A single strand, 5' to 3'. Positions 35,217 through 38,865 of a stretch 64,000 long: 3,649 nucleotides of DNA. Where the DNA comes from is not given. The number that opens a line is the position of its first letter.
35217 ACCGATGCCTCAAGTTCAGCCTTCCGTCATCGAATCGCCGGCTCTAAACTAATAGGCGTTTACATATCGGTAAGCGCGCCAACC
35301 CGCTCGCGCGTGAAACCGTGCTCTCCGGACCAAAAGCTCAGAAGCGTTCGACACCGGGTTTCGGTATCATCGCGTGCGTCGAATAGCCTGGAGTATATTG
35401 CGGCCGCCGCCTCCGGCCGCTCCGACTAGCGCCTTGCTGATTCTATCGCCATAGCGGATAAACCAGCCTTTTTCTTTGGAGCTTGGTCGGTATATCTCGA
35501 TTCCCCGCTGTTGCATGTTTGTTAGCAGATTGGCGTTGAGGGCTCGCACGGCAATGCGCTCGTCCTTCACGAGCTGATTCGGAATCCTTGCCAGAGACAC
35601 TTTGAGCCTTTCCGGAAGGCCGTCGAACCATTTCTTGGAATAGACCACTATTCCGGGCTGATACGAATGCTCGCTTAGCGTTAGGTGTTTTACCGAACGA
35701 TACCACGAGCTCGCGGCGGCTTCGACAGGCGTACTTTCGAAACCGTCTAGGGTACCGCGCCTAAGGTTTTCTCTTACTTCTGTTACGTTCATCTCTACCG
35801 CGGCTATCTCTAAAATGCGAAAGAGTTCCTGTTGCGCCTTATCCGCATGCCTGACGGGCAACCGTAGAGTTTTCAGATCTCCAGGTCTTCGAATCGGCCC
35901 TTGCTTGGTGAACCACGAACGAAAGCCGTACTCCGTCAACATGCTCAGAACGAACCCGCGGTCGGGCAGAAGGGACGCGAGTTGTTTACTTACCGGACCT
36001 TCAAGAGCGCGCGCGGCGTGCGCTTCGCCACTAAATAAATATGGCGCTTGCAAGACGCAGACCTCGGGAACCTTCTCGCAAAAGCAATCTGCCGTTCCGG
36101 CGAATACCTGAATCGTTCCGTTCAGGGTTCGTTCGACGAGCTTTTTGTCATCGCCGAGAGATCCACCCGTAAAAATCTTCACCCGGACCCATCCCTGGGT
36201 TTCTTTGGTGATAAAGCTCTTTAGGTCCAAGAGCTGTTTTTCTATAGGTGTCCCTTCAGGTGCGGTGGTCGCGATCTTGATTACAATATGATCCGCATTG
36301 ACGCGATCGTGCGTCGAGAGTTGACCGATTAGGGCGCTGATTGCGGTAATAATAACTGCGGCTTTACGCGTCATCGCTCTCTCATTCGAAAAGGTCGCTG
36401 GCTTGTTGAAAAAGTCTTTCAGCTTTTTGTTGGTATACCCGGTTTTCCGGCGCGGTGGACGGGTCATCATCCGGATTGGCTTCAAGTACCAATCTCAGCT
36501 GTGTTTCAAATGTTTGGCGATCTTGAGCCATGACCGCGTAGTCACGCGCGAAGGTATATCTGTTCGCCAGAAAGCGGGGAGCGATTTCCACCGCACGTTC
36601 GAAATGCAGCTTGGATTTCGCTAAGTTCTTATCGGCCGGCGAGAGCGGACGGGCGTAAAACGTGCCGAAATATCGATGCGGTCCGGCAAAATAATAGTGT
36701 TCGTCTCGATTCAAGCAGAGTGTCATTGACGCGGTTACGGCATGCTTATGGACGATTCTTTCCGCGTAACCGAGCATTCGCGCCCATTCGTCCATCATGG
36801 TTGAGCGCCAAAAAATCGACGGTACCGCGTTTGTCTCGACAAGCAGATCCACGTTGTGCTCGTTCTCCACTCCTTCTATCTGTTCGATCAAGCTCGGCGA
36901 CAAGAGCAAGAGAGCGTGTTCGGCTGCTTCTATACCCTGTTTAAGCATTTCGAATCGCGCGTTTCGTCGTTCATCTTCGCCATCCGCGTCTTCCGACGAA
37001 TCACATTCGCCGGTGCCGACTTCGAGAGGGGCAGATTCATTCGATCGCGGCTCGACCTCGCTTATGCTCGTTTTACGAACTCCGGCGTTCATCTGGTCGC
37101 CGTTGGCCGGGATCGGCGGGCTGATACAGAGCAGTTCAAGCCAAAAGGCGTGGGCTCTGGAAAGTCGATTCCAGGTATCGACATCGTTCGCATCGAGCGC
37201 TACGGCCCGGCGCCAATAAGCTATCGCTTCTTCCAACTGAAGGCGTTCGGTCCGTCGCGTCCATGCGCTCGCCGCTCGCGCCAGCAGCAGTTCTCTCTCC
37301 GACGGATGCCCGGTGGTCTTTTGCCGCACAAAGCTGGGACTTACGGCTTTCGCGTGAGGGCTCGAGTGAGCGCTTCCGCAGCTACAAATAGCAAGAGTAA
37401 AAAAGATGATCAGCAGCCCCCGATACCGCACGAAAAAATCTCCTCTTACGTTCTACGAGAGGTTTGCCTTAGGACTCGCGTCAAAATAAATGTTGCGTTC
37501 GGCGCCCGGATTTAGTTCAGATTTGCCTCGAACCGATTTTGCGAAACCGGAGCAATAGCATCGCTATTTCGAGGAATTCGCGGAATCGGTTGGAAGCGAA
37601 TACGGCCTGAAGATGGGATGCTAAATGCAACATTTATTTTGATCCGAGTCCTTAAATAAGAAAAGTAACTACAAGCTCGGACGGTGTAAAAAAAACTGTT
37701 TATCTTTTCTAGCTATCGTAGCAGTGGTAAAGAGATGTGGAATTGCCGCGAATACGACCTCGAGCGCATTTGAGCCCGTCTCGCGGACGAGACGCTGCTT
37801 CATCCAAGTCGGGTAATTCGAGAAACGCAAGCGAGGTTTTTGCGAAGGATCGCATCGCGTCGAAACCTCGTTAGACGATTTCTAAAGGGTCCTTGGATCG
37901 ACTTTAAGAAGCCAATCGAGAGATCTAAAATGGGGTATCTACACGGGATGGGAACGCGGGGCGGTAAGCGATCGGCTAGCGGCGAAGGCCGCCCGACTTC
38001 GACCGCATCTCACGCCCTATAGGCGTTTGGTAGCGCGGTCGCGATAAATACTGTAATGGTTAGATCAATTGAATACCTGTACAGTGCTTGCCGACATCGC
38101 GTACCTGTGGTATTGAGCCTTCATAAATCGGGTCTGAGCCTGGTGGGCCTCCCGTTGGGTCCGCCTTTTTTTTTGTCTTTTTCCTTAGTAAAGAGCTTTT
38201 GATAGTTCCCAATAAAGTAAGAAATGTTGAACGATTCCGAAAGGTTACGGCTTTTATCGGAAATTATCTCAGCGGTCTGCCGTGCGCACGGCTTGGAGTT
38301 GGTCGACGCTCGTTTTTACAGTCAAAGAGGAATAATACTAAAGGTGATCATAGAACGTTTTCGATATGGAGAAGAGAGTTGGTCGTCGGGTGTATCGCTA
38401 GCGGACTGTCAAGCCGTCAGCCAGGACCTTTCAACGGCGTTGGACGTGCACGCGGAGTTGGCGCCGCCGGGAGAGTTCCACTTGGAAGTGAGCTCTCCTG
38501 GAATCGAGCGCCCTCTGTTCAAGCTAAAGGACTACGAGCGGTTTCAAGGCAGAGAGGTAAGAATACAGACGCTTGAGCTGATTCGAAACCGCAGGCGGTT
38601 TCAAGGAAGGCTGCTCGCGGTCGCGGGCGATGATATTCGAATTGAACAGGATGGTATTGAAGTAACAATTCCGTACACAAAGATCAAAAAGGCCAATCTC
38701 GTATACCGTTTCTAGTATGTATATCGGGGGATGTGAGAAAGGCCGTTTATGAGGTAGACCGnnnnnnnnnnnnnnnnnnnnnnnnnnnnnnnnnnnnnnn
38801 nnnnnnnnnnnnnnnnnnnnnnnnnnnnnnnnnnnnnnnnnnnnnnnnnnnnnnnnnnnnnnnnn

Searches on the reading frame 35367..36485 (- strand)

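Call 14: search_protein_families(library=ncbifam, proteins=[window:35367-36485:-], max_evalue=0.001)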
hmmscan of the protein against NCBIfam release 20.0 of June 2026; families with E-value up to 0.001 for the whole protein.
window:35367-36485:- (372 aa): 2 families
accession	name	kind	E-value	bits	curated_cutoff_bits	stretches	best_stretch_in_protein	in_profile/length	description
NF037995.1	TRAP_S1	subfamily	1.8e-60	204.5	50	1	70-339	1-268/271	TRAP transporter substrate-binding protein DctP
TIGR00787.1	dctP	subfamily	1.5e-32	113.1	175.05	1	75-326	5-255/257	DctP family TRAP transporter solute-binding subunit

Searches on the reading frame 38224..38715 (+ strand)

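Call 9: search_protein_families(library=ncbifam, proteins=[window:38224-38715:+], max_evalue=0.001)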
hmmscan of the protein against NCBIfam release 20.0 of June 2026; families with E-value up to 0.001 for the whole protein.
window:38224-38715:+ (163 aa): 28 families (the best 25 are shown)
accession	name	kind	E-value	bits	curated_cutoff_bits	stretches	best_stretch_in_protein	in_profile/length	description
NF000932.0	PRK00092.2-5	equivalog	9e-33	113.6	185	1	10-160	21-165/200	ribosome maturation factor RimP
NF000927.0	PRK00092.1-1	equivalog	3.5e-32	111.7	162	1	9-163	6-151/151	ribosome maturation factor RimP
NF011241.0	PRK14647.1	equivalog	1.3e-28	99.7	210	1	10-163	9-159/159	ribosome maturation factor RimP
NF011229.0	PRK14636.1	equivalog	1.5e-25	90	230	1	11-160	7-150/176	ribosome maturation protein RimP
NF011224.0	PRK14631.1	equivalog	1.3e-23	83.8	228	1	7-162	6-173/174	ribosome maturation factor RimP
NF000929.0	PRK00092.2-1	equivalog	2.1e-23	83.1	147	1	12-161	4-144/153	ribosome maturation factor RimP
NF000928.0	PRK00092.1-2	equivalog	2.7e-23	82.7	163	1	10-160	8-155/158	ribosome maturation factor RimP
NF000934.0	PRK00092.3-1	equivalog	9.1e-23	81.3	175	1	54-160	46-150/153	ribosome maturation factor RimP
NF011233.0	PRK14640.1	equivalog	3.7e-22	78.9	268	1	12-163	9-151/152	hypothetical protein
NF000937.0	PRK00092.4-3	equivalog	2.1e-21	76.6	287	1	13-161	10-150/161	ribosome maturation factor RimP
NF000933.0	PRK00092.2-6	equivalog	1.1e-20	74.6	375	1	12-160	30-175/260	ribosome maturation factor RimP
NF000931.0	PRK00092.2-3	equivalog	1.3e-20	73.8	293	1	13-160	10-156/196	ribosome maturation factor RimP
NF000935.0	PRK00092.3-3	equivalog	3.1e-20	72.5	187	1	13-160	11-150/153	ribosome maturation factor RimP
NF011231.0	PRK14638.1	equivalog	2.5e-18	66.3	188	1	15-160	14-147/150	ribosome maturation factor RimP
NF011232.0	PRK14639.1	equivalog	2.6e-17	63.5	193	1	16-158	5-136/141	ribosome maturation factor RimP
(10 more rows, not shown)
